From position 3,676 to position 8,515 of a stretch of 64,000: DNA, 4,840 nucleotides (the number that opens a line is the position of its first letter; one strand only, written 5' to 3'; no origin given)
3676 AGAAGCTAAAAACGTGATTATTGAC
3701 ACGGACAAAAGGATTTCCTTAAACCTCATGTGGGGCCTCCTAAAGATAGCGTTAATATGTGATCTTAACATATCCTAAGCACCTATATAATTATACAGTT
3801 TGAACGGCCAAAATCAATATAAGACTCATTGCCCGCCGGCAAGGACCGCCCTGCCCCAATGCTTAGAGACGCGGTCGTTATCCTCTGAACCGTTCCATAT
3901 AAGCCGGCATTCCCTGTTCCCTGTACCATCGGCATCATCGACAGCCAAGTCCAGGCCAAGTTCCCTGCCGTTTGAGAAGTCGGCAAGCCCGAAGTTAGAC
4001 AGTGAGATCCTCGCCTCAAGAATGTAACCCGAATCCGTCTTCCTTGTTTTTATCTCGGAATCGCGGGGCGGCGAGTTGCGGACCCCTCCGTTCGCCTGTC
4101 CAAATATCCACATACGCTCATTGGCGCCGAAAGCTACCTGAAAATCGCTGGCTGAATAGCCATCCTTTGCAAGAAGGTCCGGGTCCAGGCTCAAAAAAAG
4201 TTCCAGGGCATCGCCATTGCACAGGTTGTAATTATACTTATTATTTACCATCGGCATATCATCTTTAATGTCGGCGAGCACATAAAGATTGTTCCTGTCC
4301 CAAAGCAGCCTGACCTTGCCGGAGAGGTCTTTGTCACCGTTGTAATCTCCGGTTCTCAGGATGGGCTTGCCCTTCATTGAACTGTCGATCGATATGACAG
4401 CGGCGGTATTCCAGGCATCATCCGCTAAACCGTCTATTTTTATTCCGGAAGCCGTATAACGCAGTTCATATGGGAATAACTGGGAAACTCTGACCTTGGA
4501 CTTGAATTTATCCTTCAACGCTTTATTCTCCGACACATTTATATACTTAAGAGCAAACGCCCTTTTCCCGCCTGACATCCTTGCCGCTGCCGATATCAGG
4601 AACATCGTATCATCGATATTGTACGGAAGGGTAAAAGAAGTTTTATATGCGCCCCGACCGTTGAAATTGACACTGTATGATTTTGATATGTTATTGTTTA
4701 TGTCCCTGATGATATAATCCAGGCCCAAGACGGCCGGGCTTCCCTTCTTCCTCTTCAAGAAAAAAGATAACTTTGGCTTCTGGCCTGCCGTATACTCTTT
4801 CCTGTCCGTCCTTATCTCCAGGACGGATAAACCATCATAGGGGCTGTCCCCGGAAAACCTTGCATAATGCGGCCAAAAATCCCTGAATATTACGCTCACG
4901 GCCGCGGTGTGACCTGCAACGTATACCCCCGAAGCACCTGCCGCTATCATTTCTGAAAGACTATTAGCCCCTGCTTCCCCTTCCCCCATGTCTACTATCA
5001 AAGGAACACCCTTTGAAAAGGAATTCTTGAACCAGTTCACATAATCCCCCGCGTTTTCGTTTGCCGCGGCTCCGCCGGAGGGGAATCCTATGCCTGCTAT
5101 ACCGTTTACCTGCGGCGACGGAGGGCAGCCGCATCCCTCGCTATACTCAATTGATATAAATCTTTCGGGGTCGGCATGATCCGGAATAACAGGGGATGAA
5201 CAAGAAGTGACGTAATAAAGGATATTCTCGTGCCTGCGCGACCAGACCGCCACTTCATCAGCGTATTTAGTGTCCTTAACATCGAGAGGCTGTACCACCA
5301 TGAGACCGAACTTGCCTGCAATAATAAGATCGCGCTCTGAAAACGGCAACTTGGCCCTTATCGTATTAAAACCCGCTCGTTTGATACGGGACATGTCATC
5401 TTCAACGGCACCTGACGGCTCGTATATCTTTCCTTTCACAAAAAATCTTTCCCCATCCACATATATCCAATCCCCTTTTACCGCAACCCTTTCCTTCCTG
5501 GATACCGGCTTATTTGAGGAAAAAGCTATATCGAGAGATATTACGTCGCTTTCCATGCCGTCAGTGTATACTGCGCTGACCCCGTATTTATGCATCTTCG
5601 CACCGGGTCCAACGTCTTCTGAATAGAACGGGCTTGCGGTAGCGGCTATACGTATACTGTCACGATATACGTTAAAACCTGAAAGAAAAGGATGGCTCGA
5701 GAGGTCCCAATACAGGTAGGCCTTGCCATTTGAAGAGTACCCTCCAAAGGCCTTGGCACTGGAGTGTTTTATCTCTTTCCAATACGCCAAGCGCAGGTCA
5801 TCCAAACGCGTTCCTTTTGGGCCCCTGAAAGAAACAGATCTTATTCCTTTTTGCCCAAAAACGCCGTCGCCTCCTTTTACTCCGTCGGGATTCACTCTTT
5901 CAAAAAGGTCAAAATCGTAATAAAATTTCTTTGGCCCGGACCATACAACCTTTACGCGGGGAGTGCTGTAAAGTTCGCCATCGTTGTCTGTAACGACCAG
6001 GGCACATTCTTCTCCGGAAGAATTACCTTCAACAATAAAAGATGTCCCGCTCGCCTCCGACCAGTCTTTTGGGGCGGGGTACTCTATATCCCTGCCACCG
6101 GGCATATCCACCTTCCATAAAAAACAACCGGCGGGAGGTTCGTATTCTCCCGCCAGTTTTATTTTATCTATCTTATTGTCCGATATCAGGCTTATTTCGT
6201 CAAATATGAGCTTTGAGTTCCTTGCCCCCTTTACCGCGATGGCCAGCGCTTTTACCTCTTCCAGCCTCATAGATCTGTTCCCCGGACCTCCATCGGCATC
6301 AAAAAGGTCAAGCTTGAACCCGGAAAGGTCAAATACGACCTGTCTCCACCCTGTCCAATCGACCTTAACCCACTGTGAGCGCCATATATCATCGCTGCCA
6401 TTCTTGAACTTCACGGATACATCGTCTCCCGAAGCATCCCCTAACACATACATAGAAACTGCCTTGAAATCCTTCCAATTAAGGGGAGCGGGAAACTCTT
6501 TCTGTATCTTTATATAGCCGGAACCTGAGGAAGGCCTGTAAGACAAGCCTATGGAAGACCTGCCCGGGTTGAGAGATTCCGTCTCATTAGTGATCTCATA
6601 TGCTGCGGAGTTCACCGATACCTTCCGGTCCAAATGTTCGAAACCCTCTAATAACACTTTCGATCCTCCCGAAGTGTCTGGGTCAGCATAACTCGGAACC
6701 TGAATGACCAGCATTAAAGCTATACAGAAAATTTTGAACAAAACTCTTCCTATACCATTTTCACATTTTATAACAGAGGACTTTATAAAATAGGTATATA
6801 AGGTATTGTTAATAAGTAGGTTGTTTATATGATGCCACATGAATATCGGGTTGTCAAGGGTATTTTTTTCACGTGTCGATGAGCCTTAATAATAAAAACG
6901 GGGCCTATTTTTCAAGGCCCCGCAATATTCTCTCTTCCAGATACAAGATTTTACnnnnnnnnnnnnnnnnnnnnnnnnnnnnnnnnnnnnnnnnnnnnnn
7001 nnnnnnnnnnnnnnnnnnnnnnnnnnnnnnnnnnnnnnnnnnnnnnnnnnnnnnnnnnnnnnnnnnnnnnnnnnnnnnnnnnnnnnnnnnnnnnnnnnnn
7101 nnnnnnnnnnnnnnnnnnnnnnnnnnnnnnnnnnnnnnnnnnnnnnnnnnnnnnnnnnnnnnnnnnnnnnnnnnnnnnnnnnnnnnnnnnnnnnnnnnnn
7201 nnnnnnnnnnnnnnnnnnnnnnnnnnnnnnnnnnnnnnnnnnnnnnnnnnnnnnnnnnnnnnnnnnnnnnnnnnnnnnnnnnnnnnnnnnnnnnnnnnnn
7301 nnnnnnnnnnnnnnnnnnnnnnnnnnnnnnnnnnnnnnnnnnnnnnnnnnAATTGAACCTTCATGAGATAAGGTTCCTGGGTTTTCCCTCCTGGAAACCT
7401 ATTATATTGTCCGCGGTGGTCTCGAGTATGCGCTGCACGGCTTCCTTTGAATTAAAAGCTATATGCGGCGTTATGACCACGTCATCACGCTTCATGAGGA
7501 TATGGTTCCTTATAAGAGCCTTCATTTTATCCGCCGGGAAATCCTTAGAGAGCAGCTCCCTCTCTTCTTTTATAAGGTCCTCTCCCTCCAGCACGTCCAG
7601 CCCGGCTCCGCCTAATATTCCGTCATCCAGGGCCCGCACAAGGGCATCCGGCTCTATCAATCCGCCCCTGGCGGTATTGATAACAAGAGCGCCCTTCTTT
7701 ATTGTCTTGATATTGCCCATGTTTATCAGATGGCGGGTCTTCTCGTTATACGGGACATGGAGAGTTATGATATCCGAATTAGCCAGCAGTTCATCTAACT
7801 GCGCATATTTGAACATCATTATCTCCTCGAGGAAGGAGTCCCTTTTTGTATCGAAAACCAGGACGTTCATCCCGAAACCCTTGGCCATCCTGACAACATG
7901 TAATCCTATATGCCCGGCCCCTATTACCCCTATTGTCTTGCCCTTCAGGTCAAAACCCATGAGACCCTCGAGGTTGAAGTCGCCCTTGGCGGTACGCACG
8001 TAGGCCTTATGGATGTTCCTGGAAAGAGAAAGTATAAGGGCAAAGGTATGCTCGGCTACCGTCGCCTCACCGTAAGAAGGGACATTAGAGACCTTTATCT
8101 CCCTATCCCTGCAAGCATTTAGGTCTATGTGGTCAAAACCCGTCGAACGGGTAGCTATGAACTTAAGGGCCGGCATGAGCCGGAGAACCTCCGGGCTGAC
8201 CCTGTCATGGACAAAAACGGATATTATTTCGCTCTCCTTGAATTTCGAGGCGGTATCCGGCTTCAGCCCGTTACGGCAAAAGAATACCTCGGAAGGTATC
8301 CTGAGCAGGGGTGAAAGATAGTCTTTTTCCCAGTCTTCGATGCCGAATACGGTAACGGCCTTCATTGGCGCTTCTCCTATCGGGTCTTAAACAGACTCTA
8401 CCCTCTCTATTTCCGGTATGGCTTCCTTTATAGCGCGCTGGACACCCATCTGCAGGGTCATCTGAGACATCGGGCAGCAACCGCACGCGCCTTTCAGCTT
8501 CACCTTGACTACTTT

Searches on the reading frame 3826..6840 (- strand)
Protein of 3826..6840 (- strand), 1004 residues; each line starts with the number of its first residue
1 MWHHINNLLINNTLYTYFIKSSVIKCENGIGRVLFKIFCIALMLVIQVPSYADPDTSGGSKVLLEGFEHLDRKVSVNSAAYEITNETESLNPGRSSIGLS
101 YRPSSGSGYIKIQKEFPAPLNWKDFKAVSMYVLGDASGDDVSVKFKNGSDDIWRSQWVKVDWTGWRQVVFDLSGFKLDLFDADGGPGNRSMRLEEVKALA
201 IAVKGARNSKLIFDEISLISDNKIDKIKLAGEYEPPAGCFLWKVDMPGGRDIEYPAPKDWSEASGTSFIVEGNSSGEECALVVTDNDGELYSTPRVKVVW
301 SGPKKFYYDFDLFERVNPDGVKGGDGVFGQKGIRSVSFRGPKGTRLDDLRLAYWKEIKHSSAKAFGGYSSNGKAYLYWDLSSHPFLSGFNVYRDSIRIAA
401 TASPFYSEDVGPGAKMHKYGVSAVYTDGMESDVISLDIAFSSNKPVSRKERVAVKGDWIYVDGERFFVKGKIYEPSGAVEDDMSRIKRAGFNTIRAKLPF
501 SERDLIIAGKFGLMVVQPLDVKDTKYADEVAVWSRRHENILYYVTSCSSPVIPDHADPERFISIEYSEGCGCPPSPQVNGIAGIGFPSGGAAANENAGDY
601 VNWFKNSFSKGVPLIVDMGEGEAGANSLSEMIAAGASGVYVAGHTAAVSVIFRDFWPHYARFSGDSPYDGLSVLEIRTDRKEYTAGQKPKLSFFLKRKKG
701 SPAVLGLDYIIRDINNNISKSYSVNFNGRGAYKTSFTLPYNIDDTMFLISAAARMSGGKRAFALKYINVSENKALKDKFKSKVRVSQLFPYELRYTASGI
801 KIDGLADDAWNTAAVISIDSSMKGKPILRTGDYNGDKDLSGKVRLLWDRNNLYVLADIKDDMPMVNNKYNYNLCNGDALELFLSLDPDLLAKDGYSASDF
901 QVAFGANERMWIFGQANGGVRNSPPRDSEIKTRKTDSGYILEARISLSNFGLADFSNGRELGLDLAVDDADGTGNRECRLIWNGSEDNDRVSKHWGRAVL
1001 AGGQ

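Call 42: search_protein_families(library=pfam, proteins=[window:3826-6840:-], max_evalue=0.00001)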
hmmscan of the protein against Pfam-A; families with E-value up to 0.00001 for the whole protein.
window:3826-6840:- (1004 aa): 2 families
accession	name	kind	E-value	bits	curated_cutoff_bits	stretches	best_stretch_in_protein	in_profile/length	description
PF06452.16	CBM9_1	-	6.6e-28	98.3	23.4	1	802-1002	1-184/185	Carbohydrate family 9 binding domain-like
PF03425.19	CBM_11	-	1.3e-11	45.3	27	1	82-220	40-181/182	Carbohydrate binding domain (family 11)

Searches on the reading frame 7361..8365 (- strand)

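Call 42: search_protein_families(library=pfam, proteins=[window:7361-8365:-], max_evalue=0.00001)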
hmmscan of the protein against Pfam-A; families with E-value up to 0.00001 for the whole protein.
window:7361-8365:- (334 aa): 4 families
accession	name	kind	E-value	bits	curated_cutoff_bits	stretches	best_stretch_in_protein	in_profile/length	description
PF02826.25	2-Hacid_dh_C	-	5.4e-53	179.4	25.1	1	108-303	1-178/178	D-isomer specific 2-hydroxyacid dehydrogenase, NAD binding domain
PF00389.36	2-Hacid_dh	-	3.4e-28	98.4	24.6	1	26-331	21-131/134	D-isomer specific 2-hydroxyacid dehydrogenase, catalytic domain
PF03446.21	NAD_binding_2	-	1.7e-07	31.8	21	1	144-231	1-92/161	NAD binding domain of 6-phosphogluconate dehydrogenase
PF01262.27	AlaDh_PNT_C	-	7.6e-07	29.2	23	1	144-238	30-137/214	Alanine dehydrogenase/PNT, C-terminal domain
